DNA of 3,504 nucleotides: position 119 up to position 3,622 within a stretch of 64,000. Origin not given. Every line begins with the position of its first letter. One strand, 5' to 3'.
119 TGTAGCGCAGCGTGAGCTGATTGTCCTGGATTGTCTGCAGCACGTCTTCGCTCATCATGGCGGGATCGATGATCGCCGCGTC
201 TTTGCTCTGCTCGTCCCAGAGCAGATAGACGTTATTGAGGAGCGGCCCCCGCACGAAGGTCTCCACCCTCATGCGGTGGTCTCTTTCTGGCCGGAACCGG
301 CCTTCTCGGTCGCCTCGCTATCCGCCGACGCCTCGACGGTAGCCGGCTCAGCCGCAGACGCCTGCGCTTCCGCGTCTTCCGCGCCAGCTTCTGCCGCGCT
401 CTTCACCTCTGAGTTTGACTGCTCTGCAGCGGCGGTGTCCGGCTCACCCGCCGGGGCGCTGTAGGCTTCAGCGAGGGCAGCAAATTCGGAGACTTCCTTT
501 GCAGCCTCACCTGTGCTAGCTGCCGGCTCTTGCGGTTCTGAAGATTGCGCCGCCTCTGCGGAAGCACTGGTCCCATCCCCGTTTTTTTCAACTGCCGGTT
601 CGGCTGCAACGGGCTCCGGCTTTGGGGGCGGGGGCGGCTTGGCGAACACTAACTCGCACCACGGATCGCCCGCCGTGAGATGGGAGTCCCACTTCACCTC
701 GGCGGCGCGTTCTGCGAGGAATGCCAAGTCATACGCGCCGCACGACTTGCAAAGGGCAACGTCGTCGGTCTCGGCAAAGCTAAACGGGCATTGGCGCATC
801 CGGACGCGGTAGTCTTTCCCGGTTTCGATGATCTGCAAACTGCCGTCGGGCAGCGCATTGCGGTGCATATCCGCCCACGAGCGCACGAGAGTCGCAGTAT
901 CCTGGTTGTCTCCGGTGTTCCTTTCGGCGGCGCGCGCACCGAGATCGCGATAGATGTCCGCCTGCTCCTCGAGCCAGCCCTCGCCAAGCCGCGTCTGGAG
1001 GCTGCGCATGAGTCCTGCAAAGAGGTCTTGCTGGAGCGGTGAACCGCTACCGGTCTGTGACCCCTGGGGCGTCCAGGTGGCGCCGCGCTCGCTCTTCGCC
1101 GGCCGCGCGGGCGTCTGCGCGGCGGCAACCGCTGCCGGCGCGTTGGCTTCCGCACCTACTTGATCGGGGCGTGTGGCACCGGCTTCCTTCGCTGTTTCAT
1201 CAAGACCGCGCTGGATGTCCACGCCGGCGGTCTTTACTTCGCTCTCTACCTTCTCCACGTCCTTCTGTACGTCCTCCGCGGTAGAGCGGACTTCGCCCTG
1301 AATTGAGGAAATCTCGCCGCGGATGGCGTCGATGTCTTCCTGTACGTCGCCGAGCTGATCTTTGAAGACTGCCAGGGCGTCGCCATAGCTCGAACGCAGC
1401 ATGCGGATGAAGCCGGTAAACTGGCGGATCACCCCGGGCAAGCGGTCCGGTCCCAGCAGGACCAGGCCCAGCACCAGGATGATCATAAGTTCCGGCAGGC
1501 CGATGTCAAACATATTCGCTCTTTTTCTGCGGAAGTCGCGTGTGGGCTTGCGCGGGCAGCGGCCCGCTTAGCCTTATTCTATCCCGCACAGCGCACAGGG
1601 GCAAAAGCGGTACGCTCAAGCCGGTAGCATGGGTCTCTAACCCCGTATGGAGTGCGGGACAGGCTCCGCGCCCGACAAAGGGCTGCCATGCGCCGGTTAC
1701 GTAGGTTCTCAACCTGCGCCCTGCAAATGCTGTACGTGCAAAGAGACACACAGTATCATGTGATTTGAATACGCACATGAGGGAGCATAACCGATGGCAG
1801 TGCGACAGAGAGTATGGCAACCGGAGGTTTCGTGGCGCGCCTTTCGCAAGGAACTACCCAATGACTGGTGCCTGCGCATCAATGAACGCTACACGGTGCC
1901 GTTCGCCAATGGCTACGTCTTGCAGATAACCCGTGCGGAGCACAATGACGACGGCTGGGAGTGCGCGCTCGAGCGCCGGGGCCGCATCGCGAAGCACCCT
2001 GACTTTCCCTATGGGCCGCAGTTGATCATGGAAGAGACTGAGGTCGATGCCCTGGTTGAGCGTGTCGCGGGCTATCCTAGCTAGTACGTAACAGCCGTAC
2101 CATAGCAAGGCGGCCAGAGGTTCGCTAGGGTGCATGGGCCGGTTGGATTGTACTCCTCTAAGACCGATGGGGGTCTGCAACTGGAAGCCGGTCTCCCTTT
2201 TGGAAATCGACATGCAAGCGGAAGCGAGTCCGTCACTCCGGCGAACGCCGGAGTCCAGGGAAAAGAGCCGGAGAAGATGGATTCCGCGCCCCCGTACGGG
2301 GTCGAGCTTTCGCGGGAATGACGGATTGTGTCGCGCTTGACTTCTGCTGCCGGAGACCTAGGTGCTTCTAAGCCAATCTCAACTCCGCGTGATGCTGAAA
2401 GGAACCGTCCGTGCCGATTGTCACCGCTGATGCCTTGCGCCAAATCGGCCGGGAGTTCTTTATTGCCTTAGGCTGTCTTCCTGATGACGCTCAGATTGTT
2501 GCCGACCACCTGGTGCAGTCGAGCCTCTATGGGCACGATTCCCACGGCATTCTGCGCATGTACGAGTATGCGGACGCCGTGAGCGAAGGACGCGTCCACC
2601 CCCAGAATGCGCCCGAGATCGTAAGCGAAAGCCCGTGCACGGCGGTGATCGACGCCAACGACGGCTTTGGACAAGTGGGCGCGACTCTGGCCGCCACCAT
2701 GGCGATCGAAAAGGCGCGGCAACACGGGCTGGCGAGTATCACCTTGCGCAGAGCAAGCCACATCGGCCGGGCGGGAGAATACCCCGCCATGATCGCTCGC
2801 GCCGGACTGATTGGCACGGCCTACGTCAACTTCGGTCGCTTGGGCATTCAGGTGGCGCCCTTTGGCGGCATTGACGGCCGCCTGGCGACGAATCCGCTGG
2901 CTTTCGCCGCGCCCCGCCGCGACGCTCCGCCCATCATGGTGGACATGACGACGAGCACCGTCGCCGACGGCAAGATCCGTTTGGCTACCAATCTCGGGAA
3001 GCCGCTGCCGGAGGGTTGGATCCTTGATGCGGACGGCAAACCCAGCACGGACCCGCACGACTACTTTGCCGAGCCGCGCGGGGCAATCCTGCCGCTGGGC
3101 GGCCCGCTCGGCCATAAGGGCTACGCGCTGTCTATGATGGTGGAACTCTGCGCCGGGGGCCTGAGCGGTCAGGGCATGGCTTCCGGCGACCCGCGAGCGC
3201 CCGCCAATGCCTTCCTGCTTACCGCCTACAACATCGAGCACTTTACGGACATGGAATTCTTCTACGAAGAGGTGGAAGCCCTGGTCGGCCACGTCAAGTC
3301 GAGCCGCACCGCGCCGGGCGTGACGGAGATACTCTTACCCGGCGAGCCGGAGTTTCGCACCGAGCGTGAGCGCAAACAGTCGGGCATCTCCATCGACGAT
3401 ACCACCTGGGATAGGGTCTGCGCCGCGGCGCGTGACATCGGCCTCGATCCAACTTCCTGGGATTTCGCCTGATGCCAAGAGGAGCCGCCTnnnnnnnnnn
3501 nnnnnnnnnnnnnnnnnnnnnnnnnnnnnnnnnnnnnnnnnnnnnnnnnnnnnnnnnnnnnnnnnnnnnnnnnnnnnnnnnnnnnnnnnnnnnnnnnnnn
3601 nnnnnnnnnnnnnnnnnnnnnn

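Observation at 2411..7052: Four tandem Ldh_2-family oxidoreductase paralogs with nested A-B-B'-A' similarity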

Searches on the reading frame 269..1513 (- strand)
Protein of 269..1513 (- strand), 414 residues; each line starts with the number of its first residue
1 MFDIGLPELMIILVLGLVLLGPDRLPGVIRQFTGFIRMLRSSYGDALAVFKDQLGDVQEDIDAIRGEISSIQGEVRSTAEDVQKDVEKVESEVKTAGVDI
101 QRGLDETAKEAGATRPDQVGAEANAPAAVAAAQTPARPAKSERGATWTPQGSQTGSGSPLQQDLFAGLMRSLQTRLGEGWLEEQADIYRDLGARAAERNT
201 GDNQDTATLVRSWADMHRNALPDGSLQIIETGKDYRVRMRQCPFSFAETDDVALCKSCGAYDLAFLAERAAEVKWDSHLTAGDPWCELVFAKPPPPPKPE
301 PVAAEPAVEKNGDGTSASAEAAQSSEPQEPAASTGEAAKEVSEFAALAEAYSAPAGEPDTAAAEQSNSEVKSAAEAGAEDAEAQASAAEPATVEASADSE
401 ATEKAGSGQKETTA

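Call 7: search_protein_families(library=pfam, proteins=[window:269-1513:-], max_evalue=0.01)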
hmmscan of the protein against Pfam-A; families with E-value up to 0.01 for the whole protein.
window:269-1513:- (414 aa): 1 family
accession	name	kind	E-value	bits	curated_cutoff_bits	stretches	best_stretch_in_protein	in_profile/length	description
PF02416.21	TatA_B_E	-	0.00026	20.6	21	1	4-30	1-27/53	mttA/Hcf106 family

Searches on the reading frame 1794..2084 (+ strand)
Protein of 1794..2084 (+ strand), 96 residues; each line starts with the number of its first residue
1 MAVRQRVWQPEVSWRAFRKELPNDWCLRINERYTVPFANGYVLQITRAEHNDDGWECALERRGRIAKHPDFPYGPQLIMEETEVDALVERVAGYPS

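Call 38: search_protein_families(library=pfam, proteins=[window:1794-2084:+], max_evalue=1)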
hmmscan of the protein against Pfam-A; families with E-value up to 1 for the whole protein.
window:1794-2084:+ (96 aa): 0 families

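Call 40: find_homologous_proteins(query=window:1794-2081:+, max_evalue=0.001)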
Query window:1794-2081:+ (96 aa): 2 proteins with E <= 0.001 among 3 candidates.
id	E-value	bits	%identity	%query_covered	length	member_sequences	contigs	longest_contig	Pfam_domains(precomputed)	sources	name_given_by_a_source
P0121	1.2e-56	207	93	100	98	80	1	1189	-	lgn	-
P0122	3.6e-35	138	61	100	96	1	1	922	-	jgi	jgi:hypothetical protein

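Call 50: predict_structure(alignment_id=A5)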
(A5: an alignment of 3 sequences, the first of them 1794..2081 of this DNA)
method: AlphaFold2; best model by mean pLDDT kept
length: 96 residues; sequences in the alignment: 3
mean_pLDDT: 77.1   pTM: 0.68
mean pLDDT of the five models: 77.1, 75.2, 74.4, 72.0, 71.7
residues with pLDDT >= 90: 2; 70-90: 75; 50-70: 13; < 50: 6
segments of 3 or more residues with pLDDT < 50: 25-28
pLDDT, mean of each block of 10 residues (from residue 1): 63 78 56 84 80 78 83 83 87 83
secondary structure, 60 per line:
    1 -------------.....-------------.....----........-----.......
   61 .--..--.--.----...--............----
elements in order: H14-18 E32-36 E41-48 E54-61 E76-78 H81-92

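Call 52: search_protein_representatives(protein=window:1794-2081:+)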
Query: 96 residues. Proteins with E-value up to 0.001 (for the whole library): 4; up to 1e-10: 1; up to 1e-30: 1. The best 4 are listed.
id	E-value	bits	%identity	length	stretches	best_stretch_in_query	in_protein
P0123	9.7e-32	125.3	61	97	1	1-95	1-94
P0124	5.4e-09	52.2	31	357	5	4-44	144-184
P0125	2.4e-06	43.7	39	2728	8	19-60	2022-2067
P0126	4.4e-04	36.5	27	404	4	15-61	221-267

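Call 53: search_protein_families(library=pfam, proteins=[P0123, P0124, P0125, P0126], max_evalue=0.01)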
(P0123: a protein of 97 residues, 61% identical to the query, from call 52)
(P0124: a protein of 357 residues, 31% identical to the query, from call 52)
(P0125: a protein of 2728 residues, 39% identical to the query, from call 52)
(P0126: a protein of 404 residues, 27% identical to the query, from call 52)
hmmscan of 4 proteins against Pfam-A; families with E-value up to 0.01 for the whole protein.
P0123 (97 aa): 0 families

P0124 (357 aa): 6 families
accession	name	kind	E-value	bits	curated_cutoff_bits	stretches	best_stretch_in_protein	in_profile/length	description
PF00341.22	PDGF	-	6.5e-07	30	27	0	122-151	24-53/82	PDGF/VEGF domain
PF19169.5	DUF5851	-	3.9e-06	26.5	25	0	140-179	195-233/353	Family of unknown function (DUF5851)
PF14118.11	YfzA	-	9.7e-06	26.3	27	0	152-197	41-86/90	YfzA-like protein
PF22688.2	Hda_lid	-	0.00016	22.1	27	0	111-123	50-62/65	Hda, lid domain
PF14948.11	RESP18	-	0.0022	18.6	25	0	190-217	24-51/103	RESP18 domain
PF04951.18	Peptidase_M55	-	0.0062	16.4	25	0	113-179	161-227/264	D-aminopeptidase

P0125 (2728 aa): 2 families
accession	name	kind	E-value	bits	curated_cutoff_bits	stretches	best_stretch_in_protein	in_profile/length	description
PF15963.11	Myb_DNA-bind_7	-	5.9e-28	97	31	1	415-499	1-85/88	Myb DNA-binding like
PF00249.37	Myb_DNA-binding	-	2.3e-06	28.1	24.4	1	423-464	2-43/46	Myb-like DNA-binding domain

P0126 (404 aa): 6 families
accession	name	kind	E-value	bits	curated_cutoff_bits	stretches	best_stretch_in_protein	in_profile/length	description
PF14117.11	DUF4287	-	4.9e-06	26.9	27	0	89-104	37-52/60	Domain of unknown function (DUF4287)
PF18781.7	Phage_spike_2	-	9.1e-05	23.2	25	0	173-193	26-45/76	Phage spike trimer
PF09459.16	EB_dh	-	0.00025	21.6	33.3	0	98-128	171-201/236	Ethylbenzene dehydrogenase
PF04725.17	PsbR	-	0.0031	18.3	22.5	0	312-342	40-70/98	Photosystem II 10 kDa polypeptide PsbR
PF17108.10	HET-S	-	0.0062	16.9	24.3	0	195-203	13-21/23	N-terminal small S protein of HET, non-prionic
PF07450.16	HycH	-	0.0087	16.9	25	0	67-124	50-110/129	Formate hydrogenlyase maturation protein HycH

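Call 54: fold_search(model_id=the predicted structure, library=pdb)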
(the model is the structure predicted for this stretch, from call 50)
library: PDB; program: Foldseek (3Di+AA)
matches with E <= 10: 99; with E <= 0.001: 0
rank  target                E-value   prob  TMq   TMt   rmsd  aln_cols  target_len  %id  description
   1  4fma_K                1.4e+00  0.23  0.41  0.14   6.3        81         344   18  EspG structure (released 2012-09-05)
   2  4fma_J                1.5e+00  0.16  0.36  0.12   7.5        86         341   19  EspG structure (released 2012-09-05)
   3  4fma_I                1.7e+00  0.14  0.34  0.11   7.4        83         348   19  EspG structure (released 2012-09-05)
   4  4fma_G                1.7e+00  0.13  0.33  0.11   7.6        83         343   19  EspG structure (released 2012-09-05)
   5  3u2h                  1.8e+00  0.18  0.31  0.13   9.6        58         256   12  Crystal structure of the C-terminal DUF1608 domain of the Methanosarcina acetivorans S-layer (MA0829) protein (released 2012-07-04)
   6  2x0q                  2.1e+00  0.12  0.33  0.08   8.0        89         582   12  CO-COMPLEX STRUCTURE OF ALCALIGIN BIOSYNTHESIS PROTEIN C (ALCC) WITH ATP FROM Bordetella bronchiseptica (released 2010-10-27)
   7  3u2g                  2.2e+00  0.14  0.32  0.13   9.4        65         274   14  Crystal structure of the C-terminal DUF1608 domain of the Methanosarcina acetivorans S-layer (MA0829) protein (released 2012-07-04)
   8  4fma_D                2.3e+00  0.16  0.41  0.14   6.9        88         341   20  EspG structure (released 2012-09-05)
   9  3cwy                  2.3e+00  0.09  0.26  0.21   5.0        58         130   12  Structure of CagD from H. pylori pathogenicity island crystallized in the presence of Cu(II) ions (released 2008-12-30)
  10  9ihq_Q                2.3e+00  0.03  0.20  0.22  14.8        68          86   10  Closed state with NUQM and without flavoprotein (classification state 2) of Pichia pastoris mitochondrial complex I in (released 2025-10-15)
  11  4fma_E                2.5e+00  0.16  0.41  0.14   6.2        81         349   18  EspG structure (released 2012-09-05)
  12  3q1c                  2.8e+00  0.21  0.41  0.13   5.0        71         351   17  Structure of EspG Protein (released 2011-02-23)
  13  2eoc_MODEL_1_A        3.0e+00  0.11  0.32  0.26  11.3        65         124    9  Solution structure of the WGR domain from human poly [ADP-ribose] polymerase-3 (released 2008-04-01)
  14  4rx2_H                3.0e+00  0.06  0.24  0.12   5.8        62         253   11  A triple mutant in the omega-loop of TEM-1 beta-lactamase changes the substrate profile via a large conformational cha (released 2015-03-04)
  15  4fma_L                3.1e+00  0.14  0.41  0.14   6.3        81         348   18  EspG structure (released 2012-09-05)
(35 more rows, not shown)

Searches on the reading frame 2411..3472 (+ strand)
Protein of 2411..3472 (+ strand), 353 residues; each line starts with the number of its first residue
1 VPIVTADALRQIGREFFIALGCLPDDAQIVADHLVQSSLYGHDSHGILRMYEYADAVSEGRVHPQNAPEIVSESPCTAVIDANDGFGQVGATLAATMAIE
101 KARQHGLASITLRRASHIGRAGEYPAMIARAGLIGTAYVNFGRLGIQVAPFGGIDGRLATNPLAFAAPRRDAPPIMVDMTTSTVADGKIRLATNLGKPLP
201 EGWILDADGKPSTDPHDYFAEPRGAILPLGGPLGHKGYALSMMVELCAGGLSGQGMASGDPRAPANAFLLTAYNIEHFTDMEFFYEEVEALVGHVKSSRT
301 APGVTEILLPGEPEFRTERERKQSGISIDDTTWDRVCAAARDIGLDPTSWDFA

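Call 4: search_protein_families(library=pfam, proteins=[window:2411-3469:+])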
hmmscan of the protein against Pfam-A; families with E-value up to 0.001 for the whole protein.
window:2411-3469:+ (353 aa): 1 family
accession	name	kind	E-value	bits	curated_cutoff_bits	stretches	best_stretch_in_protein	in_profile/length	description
PF02615.19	Ldh_2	-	1.1e-106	357.2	38.8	1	4-336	1-332/333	Malate/L-lactate dehydrogenase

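Call 9: search_protein_families(library=ncbifam, proteins=[window:2411-3469:+], max_evalue=0.00001)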
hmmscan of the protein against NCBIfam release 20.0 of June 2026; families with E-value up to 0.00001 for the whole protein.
window:2411-3469:+ (353 aa): 5 families
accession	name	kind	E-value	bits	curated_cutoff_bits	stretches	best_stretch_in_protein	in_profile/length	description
NF007504.0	PRK10098.1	equivalog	8.2e-84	281.4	336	1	4-347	7-348/360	malate/lactate/ureidoglycolate dehydrogenase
NF040650.1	sulfolac_dhydr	equivalog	4e-62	210.4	500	1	6-346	5-336/339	L-sulfolactate dehydrogenase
NF011599.0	PRK15025.1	equivalog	2.8e-51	174.7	356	1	4-336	3-331/349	ureidoglycolate dehydrogenase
TIGR03175.1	AllD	equivalog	4.4e-50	170.7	496.2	1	4-336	3-331/349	ureidoglycolate dehydrogenase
NF009750.0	PRK13260.1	equivalog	2.8e-37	128.6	316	1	5-337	4-330/332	3-dehydro-L-gulonate 2-dehydrogenase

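Call 11: find_encoding_contigs(protein=window:2411-3472:+, flank=10000, max_places=6)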
Protein window:2411-3472:+ (353 aa): no gene with exactly this product is on record in the collection.

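Call 16: find_related_loci(query=A1, collection=genome_contigs, flank=10000)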
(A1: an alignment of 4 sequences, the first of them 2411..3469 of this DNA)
Query A1 (353 aa) in genome_contigs; peptide patterns used: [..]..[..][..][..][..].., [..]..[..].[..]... (x = any residue, [..] = any of these).
568 stretches matched a pattern; 58 encode a relative of the query (tblastn E <= 1e-3); 52 distinct loci.
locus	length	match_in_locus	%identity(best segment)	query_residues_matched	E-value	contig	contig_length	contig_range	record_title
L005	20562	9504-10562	94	1-353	0e+0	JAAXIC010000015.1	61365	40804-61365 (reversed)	MAG: Chloroflexota bacterium isolate Plut_88905 unfiltered_Plut_88905_genomic_contig_746178, whole genome shotgun sequen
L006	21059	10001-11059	92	1-353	0e+0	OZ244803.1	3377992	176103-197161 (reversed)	MAG: Chloroflexota bacterium isolate 79ba3885-3119-4226-a239-5f829a180bad genome assembly, chromosome: 1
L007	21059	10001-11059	85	1-353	0e+0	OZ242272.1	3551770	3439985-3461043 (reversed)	MAG: Chloroflexota bacterium isolate e1420fa2-ce91-4a5a-b5ce-1a2ec9efecdf genome assembly, chromosome: 1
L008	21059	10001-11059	83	1-353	0e+0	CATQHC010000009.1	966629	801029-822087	MAG: Chloroflexota bacterium isolate 11a6ff70-42c8-4f36-b917-3d1cb5cddc1f genome assembly, contig: contig_9, whole genom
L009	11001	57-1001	90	39-353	0e+0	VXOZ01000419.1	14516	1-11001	MAG: Chloroflexi bacterium isolate SB0662_bin_44 NODE_3647_length_14516_cov_19.934652, whole genome shotgun sequence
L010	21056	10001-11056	84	1-352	0e+0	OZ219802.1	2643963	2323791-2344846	MAG: Chloroflexota bacterium isolate 50a8419b-8e17-430b-920a-11f3287aca29 genome assembly, chromosome: 2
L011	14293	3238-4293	83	1-352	0e+0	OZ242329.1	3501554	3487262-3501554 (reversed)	MAG: Chloroflexota bacterium isolate 2b2caabe-c752-47ff-af95-c7664a5aabd3 genome assembly, chromosome: 1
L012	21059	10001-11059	78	1-353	0e+0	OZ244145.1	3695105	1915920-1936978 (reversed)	MAG: Chloroflexota bacterium isolate eb05c879-3c2f-44be-9c84-8645a4b398cc genome assembly, chromosome: 1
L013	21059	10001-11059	77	1-353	0e+0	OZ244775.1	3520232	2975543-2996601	MAG: Chloroflexota bacterium isolate 16d11fe7-7e2c-40b4-8e2f-5374e7366b5d genome assembly, chromosome: 1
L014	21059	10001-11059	78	1-353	0e+0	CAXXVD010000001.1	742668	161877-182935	MAG: Chloroflexota bacterium isolate fe2c5841-0234-49a8-8bce-d97ad08295c1 genome assembly, contig: contig_1, whole genom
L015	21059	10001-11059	78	1-353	0e+0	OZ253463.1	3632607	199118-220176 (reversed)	MAG: Chloroflexota bacterium isolate 29d2856e-e75a-4040-aa7f-32dfb5fb0cd3 genome assembly, chromosome: 1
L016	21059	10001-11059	78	1-353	0e+0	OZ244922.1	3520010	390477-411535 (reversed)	MAG: Chloroflexota bacterium isolate ead8ffbb-32b5-46cb-8623-33c4fc8e8bc9 genome assembly, chromosome: 1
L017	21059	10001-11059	76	1-353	2e-177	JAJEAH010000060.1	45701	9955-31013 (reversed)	MAG: Chloroflexota bacterium isolate jk18x7bins.44 k141_1785127, whole genome shotgun sequence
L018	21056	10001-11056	71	1-352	7e-175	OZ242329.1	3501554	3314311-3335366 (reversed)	MAG: Chloroflexota bacterium isolate 2b2caabe-c752-47ff-af95-c7664a5aabd3 genome assembly, chromosome: 1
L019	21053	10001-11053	67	1-350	3e-164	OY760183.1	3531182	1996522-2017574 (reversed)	MAG: Chloroflexota bacterium isolate 1e5240b1-722b-4dd6-bc08-6f4f73fd4587 genome assembly, chromosome: 1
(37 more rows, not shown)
